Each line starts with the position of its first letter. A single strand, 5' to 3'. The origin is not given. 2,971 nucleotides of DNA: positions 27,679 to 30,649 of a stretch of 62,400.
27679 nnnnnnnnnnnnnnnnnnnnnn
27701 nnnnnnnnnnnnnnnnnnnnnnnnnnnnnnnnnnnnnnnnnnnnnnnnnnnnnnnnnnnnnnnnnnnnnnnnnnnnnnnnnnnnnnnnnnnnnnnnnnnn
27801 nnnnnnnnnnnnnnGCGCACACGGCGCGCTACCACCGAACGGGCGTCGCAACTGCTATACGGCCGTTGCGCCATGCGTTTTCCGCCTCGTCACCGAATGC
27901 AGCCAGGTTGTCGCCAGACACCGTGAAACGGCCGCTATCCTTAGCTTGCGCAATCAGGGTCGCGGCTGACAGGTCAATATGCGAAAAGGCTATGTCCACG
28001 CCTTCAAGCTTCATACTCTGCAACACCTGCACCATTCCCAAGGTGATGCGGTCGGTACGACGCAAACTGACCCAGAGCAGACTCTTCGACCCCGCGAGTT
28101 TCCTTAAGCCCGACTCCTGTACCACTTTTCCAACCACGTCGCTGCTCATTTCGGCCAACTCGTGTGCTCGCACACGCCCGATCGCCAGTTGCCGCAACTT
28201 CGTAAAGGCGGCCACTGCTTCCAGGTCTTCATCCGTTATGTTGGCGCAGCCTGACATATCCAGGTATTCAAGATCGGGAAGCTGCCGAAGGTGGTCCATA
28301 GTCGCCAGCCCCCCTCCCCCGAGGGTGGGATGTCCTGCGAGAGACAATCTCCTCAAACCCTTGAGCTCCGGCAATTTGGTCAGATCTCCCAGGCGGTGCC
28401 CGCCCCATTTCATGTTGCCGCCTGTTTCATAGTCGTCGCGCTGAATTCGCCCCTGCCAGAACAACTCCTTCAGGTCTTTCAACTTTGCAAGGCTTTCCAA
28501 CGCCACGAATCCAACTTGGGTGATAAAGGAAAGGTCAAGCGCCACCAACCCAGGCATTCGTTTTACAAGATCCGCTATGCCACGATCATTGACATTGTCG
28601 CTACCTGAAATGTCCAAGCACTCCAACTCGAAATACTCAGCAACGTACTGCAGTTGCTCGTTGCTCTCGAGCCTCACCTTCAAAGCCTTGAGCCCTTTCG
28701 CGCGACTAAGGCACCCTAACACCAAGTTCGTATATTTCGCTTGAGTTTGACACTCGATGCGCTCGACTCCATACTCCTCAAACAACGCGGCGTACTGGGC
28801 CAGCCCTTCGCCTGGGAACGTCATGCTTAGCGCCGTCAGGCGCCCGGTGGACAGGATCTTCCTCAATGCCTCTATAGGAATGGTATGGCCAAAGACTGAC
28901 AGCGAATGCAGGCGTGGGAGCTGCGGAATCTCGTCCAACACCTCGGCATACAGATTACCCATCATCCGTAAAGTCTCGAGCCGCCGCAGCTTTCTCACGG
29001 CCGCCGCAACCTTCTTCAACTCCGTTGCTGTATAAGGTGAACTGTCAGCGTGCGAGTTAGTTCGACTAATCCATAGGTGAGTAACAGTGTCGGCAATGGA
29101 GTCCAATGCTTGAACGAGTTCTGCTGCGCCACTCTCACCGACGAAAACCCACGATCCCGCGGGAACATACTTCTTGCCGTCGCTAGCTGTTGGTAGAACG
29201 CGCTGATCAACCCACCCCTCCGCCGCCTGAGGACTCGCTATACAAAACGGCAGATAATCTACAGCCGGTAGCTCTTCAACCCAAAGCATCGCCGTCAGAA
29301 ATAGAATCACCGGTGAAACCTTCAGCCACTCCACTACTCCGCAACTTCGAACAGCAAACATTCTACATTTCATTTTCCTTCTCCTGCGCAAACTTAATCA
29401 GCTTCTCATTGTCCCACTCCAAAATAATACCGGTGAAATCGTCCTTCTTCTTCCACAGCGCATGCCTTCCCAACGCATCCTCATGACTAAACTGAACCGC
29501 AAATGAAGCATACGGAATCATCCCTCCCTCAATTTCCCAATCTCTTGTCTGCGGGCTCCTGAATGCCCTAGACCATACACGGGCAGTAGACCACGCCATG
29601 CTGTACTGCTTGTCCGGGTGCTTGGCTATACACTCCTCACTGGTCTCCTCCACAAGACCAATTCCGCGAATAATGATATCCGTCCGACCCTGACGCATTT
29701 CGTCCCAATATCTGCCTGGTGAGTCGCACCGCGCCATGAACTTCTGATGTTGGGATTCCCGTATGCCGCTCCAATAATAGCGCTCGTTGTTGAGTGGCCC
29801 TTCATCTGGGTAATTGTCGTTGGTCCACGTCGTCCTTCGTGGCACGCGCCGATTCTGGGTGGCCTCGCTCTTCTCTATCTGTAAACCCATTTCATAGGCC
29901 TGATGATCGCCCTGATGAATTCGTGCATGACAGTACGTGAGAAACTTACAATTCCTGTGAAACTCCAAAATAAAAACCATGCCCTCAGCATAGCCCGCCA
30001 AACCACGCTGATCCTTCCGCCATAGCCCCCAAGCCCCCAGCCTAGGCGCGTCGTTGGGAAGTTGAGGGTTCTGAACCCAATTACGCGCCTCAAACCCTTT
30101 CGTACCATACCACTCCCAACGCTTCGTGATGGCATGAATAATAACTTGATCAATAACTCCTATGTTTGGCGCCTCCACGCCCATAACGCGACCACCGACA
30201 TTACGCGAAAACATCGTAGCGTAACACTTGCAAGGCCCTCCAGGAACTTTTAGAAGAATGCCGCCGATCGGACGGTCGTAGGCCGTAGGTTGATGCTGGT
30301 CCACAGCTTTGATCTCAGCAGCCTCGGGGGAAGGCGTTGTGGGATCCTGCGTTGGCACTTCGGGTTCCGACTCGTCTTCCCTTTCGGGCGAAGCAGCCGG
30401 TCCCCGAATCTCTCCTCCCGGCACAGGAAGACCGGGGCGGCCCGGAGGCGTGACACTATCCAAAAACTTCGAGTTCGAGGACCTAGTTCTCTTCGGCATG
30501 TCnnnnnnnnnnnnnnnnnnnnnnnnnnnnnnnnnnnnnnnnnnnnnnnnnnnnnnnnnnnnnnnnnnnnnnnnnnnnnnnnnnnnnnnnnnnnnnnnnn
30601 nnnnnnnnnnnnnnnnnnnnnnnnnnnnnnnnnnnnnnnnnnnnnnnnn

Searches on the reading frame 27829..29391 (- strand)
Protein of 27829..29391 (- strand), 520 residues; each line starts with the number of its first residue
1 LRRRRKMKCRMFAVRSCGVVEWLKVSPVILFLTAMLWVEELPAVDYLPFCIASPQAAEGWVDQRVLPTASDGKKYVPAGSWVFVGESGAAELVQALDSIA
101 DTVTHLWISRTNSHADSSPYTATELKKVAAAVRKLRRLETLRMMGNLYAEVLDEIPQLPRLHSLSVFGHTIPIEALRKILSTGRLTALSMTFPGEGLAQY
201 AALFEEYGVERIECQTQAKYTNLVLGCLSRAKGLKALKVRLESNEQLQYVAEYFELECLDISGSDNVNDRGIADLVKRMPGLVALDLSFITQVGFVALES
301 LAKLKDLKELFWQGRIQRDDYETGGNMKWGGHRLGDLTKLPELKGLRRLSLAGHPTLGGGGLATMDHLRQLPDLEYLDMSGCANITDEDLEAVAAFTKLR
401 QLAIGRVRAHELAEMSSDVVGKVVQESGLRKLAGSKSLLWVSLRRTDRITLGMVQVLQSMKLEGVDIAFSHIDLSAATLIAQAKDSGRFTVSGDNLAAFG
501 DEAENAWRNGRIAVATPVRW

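Call 3: search_protein_families(library=pfam, proteins=[window:27829-29391:-], max_evalue=1)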
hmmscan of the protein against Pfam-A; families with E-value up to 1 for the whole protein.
window:27829-29391:- (520 aa): 8 families
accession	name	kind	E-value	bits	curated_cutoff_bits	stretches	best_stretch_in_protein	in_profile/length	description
PF12799.13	LRR_4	-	1.6e-07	31.8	27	1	366-387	17-38/44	Leucine Rich repeats (2 copies)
PF23598.1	LRR_14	-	1.6e-06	27.6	40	2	123-313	57-247/353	Leucine-rich repeat region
PF25013.1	LRR_Zer-1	-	0.00014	22.4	27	0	368-408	4-41/137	Zer-1-like, Leucine-rich repeats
PF23952.1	LRR_EndoS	-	0.00015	22.4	27.9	0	388-468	36-114/116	Endo-beta-N-acetylglucosaminidase EndoS LRR domain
PF13516.12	LRR_6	-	0.00036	20.8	23.4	1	372-394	3-24/24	Leucine Rich repeat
PF24758.1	LRR_At5g56370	-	0.00059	20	27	1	338-411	5-75/227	FBD-associated F-box protein At5g56370, LRR repeats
PF23211.1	LRR_LRWD1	-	0.068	13.3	28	0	332-414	74-158/190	Leucine-rich repeat and WD repeat-containing protein 1, LRR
PF13855.12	LRR_8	-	0.21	11.8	27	0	367-382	44-59/61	Leucine rich repeat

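Call 4: search_protein_families(library=phrogs, proteins=[window:27829-29391:-], max_evalue=1)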
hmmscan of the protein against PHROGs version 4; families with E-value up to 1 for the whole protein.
window:27829-29391:- (520 aa): 2 families
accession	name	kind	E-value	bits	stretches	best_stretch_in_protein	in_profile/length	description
phrog_9309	-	unknown function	0.13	13.7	1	144-160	10-26/49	-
phrog_6688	-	unknown function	0.62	9.6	0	124-174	614-664/681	-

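Call 5: search_protein_families(library=ncbifam, proteins=[window:27829-29391:-], max_evalue=1)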
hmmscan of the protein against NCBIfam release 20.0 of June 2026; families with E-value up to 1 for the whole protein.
window:27829-29391:- (520 aa): 1 family
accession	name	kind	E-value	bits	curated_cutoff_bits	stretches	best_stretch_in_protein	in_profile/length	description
NF041351.1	XopL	equivalog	0.0019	17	500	0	122-170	162-210/497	type III secretion system leucine-rich repeat domain-containing effector XopL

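Call 37: search_protein_families(library=padloc, proteins=[window:27829-29391:-], max_evalue=1)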
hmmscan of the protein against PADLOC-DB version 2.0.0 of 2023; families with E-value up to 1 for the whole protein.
window:27829-29391:- (520 aa): 0 families

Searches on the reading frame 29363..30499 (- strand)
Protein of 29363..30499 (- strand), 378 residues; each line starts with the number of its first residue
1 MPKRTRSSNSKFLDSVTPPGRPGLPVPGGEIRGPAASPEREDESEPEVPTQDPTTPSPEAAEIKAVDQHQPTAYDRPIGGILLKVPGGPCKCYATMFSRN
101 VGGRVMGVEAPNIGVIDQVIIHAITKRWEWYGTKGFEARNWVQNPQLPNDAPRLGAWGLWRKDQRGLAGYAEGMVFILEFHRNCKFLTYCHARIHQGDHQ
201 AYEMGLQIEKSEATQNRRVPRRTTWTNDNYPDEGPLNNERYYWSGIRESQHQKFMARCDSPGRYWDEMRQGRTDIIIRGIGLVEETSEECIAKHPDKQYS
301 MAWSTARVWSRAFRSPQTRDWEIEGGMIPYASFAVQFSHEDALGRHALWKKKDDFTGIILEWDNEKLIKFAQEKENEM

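Call 3: search_protein_families(library=pfam, proteins=[window:29363-30499:-], max_evalue=1)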
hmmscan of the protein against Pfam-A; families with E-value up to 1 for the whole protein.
window:29363-30499:- (378 aa): 0 families

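Call 4: search_protein_families(library=phrogs, proteins=[window:29363-30499:-], max_evalue=1)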
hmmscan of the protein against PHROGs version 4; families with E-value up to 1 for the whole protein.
window:29363-30499:- (378 aa): 1 family
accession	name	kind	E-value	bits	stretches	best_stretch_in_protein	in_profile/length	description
phrog_14515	-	DNA, RNA and nucleotide metabolism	0.16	13.2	1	184-226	12-59/77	HNH endonuclease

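Call 5: search_protein_families(library=ncbifam, proteins=[window:29363-30499:-], max_evalue=1)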
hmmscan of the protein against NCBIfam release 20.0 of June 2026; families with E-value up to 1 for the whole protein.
window:29363-30499:- (378 aa): 0 families

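Call 33: find_homologous_proteins(query=window:29363-30499:-, max_evalue=0.001)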
Query window:29363-30499:- (378 aa): 1 proteins with E <= 0.001 among 1620 candidates.
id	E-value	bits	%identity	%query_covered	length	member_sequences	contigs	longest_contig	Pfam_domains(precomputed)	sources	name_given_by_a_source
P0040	2.6e-267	904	100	100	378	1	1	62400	-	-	-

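Call 37: search_protein_families(library=padloc, proteins=[window:29363-30499:-], max_evalue=1)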
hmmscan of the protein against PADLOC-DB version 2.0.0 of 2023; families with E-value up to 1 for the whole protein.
window:29363-30499:- (378 aa): 0 families

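Call 61: predict_structure(protein=window:29363-30499:-)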
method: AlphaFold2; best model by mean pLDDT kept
length: 378 residues; sequences in the alignment: 1
mean_pLDDT: 33.0   pTM: 0.23
mean pLDDT of the five models: 33.0, 26.8, 26.6, 25.7, 25.4
residues with pLDDT >= 90: 0; 70-90: 0; 50-70: 12; < 50: 366
segments of 3 or more residues with pLDDT < 50: 1-17, 22-24, 28-33, 38-49, 51-291, 295-317, 319-339, 342-378
pLDDT, mean of each block of 10 residues (from residue 1): 36 39 45 45 45 40 26 28 30 30 27 26 24 26 30 31 31 30 28 27 25 25 24 27 24 24 32 30 37 46 37 41 36 43 44 34 43 41
secondary structure, 60 per line:
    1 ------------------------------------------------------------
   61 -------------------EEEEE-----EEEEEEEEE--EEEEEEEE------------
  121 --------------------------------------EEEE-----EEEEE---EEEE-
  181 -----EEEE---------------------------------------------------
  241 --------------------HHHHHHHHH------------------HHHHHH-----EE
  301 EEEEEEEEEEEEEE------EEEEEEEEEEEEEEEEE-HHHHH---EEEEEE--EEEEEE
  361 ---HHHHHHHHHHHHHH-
elements in order: E80-84 E90-98 E101-108 E159-162 E168-172 E176-179 E186-189 H261-269 H288-293 E299-314 E321-337 H339-343 E347-352 E355-360 H364-377

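Call 68: search_solved_structures(query=window:29363-30499:-, max_evalue=1)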
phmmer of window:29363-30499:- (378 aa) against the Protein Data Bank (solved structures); distinct sequences matched with E-value up to 1: 2.
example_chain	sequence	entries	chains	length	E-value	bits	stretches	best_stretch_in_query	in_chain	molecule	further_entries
8wb4_S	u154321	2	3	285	0.076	15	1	100-181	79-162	CCPII-S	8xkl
8xr6_N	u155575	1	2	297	0.082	14.9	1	100-181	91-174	Psb-gama_linker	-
